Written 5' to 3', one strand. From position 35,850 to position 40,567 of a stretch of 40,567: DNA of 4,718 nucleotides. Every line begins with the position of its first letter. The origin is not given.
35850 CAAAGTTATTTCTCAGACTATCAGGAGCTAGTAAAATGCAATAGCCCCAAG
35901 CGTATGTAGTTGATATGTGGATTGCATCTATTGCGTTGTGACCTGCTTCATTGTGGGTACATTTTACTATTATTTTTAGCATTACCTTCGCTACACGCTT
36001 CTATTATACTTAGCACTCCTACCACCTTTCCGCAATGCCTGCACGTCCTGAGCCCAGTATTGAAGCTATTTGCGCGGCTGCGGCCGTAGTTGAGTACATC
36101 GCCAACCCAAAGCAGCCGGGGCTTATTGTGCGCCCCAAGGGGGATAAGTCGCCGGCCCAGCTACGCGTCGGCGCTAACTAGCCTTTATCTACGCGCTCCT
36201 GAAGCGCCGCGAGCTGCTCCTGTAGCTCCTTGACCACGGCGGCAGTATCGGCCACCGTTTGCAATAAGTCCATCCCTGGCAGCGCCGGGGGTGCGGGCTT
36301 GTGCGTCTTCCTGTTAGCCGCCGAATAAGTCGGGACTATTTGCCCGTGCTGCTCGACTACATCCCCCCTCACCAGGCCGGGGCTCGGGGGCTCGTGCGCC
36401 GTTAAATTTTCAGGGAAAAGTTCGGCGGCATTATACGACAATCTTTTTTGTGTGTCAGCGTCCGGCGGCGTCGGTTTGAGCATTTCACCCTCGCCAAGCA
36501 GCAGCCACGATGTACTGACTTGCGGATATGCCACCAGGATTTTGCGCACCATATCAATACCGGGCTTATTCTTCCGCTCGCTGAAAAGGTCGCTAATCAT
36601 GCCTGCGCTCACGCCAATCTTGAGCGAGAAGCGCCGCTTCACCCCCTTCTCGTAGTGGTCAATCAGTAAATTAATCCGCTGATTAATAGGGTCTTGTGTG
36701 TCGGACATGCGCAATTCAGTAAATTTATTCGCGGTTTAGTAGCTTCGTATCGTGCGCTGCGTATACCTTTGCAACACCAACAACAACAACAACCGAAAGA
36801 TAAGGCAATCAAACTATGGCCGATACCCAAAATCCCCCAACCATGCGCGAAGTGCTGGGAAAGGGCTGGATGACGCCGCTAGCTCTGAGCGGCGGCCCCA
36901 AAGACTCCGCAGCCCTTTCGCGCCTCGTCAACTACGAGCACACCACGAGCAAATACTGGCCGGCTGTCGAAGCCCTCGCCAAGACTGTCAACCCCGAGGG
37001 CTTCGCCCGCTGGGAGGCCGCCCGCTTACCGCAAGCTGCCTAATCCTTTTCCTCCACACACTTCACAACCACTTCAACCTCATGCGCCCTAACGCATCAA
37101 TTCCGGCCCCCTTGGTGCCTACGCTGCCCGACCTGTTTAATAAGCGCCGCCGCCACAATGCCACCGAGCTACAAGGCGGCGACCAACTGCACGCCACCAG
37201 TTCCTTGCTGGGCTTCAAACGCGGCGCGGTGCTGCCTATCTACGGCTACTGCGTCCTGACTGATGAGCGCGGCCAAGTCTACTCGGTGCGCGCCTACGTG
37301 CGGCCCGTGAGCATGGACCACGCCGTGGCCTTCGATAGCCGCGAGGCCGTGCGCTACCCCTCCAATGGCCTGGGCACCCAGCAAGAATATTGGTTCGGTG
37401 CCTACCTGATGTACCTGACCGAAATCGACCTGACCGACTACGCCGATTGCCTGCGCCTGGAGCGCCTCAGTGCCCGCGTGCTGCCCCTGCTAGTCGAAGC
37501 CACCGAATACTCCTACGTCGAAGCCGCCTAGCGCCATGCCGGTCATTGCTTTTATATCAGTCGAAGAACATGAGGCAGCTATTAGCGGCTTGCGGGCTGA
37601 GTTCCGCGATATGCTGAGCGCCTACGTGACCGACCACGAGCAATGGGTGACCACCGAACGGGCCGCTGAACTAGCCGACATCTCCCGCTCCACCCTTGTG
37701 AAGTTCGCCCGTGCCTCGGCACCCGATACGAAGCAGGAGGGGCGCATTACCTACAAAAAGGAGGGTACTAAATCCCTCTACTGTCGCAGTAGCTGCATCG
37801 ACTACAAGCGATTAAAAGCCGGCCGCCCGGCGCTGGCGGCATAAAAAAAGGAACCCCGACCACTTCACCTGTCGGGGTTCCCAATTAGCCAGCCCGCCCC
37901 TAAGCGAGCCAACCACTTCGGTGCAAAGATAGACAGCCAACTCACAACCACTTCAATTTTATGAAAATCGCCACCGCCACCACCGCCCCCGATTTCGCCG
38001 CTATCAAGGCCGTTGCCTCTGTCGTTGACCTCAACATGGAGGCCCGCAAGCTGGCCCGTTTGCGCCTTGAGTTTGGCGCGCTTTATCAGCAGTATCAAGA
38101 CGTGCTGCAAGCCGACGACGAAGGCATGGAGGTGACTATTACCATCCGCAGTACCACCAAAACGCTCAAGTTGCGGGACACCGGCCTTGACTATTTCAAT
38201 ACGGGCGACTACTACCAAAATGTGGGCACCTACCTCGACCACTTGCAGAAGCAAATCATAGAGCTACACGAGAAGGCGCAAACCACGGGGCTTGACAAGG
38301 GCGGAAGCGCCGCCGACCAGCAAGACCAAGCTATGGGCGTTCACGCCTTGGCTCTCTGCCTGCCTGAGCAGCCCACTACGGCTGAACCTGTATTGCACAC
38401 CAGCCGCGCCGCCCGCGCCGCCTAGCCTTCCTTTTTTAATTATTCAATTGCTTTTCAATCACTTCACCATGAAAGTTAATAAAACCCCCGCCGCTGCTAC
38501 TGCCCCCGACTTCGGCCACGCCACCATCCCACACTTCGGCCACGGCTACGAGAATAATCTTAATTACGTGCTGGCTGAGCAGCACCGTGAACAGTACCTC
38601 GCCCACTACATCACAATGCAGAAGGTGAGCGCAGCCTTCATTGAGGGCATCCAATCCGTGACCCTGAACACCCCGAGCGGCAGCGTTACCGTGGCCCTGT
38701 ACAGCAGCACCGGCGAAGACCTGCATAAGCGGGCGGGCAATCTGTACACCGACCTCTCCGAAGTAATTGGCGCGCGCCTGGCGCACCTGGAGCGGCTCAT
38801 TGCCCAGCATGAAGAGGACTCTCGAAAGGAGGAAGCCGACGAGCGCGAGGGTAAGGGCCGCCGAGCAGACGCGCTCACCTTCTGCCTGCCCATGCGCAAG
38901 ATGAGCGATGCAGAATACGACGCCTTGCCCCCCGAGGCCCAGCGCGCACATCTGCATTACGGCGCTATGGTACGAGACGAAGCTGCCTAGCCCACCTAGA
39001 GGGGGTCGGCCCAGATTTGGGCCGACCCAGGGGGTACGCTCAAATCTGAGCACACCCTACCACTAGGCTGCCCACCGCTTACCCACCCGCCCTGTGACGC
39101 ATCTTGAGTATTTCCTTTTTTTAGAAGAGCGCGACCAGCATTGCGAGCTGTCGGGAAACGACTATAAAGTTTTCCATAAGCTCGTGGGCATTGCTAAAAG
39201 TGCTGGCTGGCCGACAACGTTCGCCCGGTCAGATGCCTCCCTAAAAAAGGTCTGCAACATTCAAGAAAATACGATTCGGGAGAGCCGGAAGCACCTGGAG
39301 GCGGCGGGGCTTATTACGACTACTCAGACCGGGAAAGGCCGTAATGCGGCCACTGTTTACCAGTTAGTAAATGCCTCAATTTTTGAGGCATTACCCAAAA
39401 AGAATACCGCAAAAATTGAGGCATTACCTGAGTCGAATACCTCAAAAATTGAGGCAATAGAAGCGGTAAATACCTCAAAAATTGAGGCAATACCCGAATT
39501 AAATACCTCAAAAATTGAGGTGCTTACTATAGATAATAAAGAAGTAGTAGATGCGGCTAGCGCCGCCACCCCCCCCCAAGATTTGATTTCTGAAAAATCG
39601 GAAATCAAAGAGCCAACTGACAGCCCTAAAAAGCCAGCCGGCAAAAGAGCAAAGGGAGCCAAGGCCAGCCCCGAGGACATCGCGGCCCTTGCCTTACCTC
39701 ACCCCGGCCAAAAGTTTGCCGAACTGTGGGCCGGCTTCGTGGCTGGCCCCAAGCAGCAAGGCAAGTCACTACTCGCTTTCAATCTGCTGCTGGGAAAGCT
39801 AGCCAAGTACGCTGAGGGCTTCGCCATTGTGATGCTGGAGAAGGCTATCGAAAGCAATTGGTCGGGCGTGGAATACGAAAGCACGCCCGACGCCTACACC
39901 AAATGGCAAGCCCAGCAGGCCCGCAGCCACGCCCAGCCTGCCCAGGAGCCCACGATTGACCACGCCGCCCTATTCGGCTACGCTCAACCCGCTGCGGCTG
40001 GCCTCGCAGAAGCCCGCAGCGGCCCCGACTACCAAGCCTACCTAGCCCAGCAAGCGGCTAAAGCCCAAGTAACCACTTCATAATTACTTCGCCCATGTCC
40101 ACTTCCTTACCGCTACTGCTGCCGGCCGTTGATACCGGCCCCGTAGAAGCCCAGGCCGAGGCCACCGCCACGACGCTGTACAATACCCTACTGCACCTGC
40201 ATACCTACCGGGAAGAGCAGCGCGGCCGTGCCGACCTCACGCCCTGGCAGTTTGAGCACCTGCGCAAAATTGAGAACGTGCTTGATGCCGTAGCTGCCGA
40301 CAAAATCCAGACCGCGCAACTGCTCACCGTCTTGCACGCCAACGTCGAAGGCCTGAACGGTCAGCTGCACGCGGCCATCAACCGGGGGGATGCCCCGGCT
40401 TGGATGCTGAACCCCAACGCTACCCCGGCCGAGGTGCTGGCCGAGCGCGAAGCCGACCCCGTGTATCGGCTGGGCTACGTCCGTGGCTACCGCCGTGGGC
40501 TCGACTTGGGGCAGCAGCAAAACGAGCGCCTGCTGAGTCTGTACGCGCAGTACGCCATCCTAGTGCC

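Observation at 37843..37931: Candidate phage sRNA on the minus strand, with its own -7 box and U7 terminator, displaying the complement of the early-gene leader motif twice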

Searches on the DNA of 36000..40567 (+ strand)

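Call 11: search_dna_similar(query=window:36000-40567:+, collection=phages, mode=distant)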
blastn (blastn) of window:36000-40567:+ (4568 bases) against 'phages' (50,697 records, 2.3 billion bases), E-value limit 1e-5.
No match.
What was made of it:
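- Tried and rejected: Phage GenBank collection, blastn with 36000-40567: no match (call 11).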

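Call 30: search_rna_families(source=window, start=37700, end=38100, threshold=evalue, max_evalue=10)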
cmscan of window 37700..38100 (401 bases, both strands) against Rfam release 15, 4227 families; matches with E-value up to 10: 7.
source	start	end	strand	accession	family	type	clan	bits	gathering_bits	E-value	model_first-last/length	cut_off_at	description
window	37843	37946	-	RF01772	rnk_pseudo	Cis-reg; leader;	-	24.1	55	0.057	1-108/108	no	Pseudomonas rnk leader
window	37829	37896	-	RF03607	mir-9447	Gene; miRNA;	-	16.8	67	1.6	1-68/68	no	mir-9447 microRNA precursor family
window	37990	38086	+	RF02537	TarA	Gene; sRNA;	-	14.6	80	6.9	1-99/99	no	Vibrio ToxT activated RNA TarA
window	37843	37920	-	RF00371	sroE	Gene; sRNA;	-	14.2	51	1.6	1-92/92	no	sroE RNA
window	37834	37925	-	RF02621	BSnc120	Gene; sRNA;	-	13.9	114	4.8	1-88/88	no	Brucella sRNA 120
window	37718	37772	+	RF01759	sucC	Cis-reg;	-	12.8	50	8.1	1-70/70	no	sucC RNA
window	37842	37886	-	RF01390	isrG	Gene; sRNA;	-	8.4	100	4.7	1-279/279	no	isrG Hfq binding RNA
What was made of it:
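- On Lambda OOP RNA: Only sub-threshold, terminator-driven hits appear in 37700-38100 (best 24.1 bits against a 55-bit cut-off, call 30).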

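Call 62: build_rna_model(alignment_id=A4)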
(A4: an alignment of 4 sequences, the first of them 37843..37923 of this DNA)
Model R1 built from alignment A4 (4 sequences, 84 columns); structure: RNAalifold consensus.
model positions 79; base pairs 25; branch points 1; effective number of sequences 1.2; information 0.718 bits per position. Calibrated on 0.2 Mb of random sequence (short: E-values are rough).
structure used (alignment columns):
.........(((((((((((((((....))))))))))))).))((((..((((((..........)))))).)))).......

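Call 63: search_with_rna_model(model_id=R1, sources=[window, L001, L002, L004, L006, L007, L008, L011, L012, L013, L014, L015, L016], max_evalue=10)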
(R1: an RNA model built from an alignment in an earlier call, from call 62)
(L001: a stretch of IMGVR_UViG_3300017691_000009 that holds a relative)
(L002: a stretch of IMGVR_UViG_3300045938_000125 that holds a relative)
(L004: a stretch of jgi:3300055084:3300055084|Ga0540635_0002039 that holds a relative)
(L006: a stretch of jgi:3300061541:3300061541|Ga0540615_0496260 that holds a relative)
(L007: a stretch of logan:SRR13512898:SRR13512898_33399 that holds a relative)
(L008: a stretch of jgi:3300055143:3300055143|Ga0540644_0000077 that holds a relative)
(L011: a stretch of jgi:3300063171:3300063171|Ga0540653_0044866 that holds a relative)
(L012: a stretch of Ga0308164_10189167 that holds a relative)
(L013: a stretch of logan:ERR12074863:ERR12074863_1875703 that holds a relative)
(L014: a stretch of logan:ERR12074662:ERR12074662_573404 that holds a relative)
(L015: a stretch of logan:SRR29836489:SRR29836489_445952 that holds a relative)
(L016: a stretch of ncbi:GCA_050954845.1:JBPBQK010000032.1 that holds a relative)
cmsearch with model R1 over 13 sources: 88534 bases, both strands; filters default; matches with E-value up to 10: 13.
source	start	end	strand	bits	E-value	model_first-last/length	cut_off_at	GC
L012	410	488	-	103.8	7.3e-24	1-79/79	no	0.58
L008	3308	3386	-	102.7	1.4e-23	1-79/79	no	0.61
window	37846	37925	-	100.9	3.8e-23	1-79/79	no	0.6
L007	1211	1290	-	99.7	7.8e-23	1-79/79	no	0.61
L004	3911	3986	-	22.4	0.0013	1-79/79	no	0.51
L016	3518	3608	-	14.8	0.1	1-79/79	no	0.49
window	8924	8985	-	13.9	0.17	1-79/79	no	0.63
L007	504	574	-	13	0.29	1-79/79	no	0.69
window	15424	15488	-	11.9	0.54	1-79/79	no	0.72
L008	5384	5397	-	9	2.8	19-32/79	no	0.79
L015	245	304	-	8.8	3.2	1-79/79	no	0.62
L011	3203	3222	-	8.4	4.1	50-69/79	no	0.65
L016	4183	4207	-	7.1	8.4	49-71/79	no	0.72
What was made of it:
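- The covariance model finds no paralog elsewhere in the window (call 63).
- Tried and rejected: Covariance model of the sRNA: no second copy in the window or in relatives that lack the spacer (call 63).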

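Call 71: search_with_rna_model(model_id=R1, sources=[window, L004, L007, L008, L012, L016], max_evalue=0.1, make_alignment=true, show_alignments=6)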
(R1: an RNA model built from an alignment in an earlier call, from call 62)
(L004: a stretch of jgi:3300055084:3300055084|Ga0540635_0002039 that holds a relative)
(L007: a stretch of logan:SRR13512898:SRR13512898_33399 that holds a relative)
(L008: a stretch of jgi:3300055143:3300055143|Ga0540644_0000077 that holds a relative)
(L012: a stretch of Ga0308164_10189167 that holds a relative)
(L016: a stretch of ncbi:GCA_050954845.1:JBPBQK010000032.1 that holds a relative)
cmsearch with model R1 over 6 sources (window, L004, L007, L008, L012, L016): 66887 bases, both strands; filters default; matches with E-value up to 0.1: 6.
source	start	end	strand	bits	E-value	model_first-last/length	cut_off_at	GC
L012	410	488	-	103.8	5.5e-24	1-79/79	no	0.58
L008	3308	3386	-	102.7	1.1e-23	1-79/79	no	0.61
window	37846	37925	-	100.9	2.9e-23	1-79/79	no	0.6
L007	1211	1290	-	99.7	5.9e-23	1-79/79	no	0.61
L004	3911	3986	-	22.4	0.001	1-79/79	no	0.51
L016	3518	3608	-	14.8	0.078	1-79/79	no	0.49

Alignment A6: 6 matches aligned to the model, 109 columns, each read 5' to 3' on its own strand. Consensus structure (alignment columns), stored with it:
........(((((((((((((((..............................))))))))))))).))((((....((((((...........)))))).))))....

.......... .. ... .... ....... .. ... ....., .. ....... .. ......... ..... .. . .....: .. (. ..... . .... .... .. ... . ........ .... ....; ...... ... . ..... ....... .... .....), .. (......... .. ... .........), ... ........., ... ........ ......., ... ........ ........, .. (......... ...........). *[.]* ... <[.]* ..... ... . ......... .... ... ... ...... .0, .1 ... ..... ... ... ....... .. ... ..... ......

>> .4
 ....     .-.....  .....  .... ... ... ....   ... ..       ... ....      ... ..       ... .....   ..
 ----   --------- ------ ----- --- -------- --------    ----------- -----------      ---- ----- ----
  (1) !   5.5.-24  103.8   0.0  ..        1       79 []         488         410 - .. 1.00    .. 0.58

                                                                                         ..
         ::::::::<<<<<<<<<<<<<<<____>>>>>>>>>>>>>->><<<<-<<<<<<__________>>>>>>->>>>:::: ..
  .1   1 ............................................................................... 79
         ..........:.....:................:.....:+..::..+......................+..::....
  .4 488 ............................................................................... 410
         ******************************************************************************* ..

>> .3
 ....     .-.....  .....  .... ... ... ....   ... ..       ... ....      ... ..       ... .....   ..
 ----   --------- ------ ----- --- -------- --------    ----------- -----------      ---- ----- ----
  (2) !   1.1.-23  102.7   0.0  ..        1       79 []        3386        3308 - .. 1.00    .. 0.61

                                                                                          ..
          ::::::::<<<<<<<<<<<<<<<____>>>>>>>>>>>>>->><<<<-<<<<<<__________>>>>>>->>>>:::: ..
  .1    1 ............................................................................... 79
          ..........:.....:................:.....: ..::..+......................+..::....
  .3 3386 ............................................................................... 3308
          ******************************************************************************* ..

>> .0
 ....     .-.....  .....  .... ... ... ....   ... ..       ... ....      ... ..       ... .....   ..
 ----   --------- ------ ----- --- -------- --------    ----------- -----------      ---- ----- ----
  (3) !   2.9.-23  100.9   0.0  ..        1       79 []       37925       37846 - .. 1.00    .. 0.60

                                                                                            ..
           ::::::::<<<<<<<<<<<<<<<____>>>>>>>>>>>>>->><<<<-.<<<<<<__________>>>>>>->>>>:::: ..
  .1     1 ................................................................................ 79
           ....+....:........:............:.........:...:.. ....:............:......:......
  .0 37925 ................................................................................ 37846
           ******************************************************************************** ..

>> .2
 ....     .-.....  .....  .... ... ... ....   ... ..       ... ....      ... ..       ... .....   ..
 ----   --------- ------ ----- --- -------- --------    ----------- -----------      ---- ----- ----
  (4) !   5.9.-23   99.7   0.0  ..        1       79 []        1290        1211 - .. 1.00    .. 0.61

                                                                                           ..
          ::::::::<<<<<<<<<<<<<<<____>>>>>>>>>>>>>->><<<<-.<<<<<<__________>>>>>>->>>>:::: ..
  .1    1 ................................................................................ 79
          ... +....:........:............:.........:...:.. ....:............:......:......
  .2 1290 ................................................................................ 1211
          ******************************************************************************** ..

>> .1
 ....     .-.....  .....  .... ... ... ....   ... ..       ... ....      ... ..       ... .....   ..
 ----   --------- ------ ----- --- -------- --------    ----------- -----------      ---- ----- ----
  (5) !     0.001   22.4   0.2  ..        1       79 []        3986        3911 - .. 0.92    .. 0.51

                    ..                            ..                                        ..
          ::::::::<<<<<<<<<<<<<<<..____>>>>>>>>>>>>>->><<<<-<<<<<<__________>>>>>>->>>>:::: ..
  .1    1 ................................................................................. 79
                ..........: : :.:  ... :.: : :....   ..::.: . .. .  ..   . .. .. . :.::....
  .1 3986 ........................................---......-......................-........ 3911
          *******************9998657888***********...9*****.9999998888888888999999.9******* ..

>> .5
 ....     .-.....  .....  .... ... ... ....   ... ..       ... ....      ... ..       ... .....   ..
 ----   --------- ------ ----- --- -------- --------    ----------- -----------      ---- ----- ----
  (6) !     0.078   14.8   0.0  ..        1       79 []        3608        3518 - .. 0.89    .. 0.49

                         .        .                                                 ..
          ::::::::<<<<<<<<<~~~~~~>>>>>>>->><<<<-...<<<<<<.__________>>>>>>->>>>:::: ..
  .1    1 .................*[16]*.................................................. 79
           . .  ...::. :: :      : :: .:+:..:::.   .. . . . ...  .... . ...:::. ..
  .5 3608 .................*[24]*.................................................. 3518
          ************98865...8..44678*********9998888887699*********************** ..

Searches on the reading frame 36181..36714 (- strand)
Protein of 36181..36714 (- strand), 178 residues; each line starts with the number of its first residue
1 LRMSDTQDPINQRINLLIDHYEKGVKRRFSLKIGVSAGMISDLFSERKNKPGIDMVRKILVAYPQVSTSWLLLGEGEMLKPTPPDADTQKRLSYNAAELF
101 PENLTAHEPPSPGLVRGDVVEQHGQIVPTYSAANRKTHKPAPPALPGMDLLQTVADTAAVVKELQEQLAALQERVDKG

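Call 9: search_protein_families(library=pfam, proteins=[window:36181-36714:-], max_evalue=0.01)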
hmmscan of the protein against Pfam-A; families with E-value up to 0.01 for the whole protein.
window:36181-36714:- (178 aa): 1 family
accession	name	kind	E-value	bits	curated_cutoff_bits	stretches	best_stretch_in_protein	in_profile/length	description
PF01381.28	HTH_3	-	0.00049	20.5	23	1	28-71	14-55/55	Helix-turn-helix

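Call 10: search_protein_families(library=phrogs, proteins=[window:36181-36714:-], max_evalue=0.01)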
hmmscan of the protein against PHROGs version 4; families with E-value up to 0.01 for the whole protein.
window:36181-36714:- (178 aa): 5 families
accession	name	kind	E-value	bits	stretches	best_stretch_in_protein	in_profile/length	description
phrog_8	-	transcription regulation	7.7e-07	29.9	1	5-76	72-140/346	transcriptional regulator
phrog_4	-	transcription regulation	2.8e-06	27.6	1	7-89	134-205/400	transcriptional repressor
phrog_147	-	transcription regulation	1.5e-05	26.3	0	10-75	5-70/100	transcriptional regulator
phrog_9710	-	unknown function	2.9e-05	25.1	1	15-89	19-93/95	-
phrog_2328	-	transcription regulation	0.0038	18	1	8-91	14-92/128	transcriptional repressor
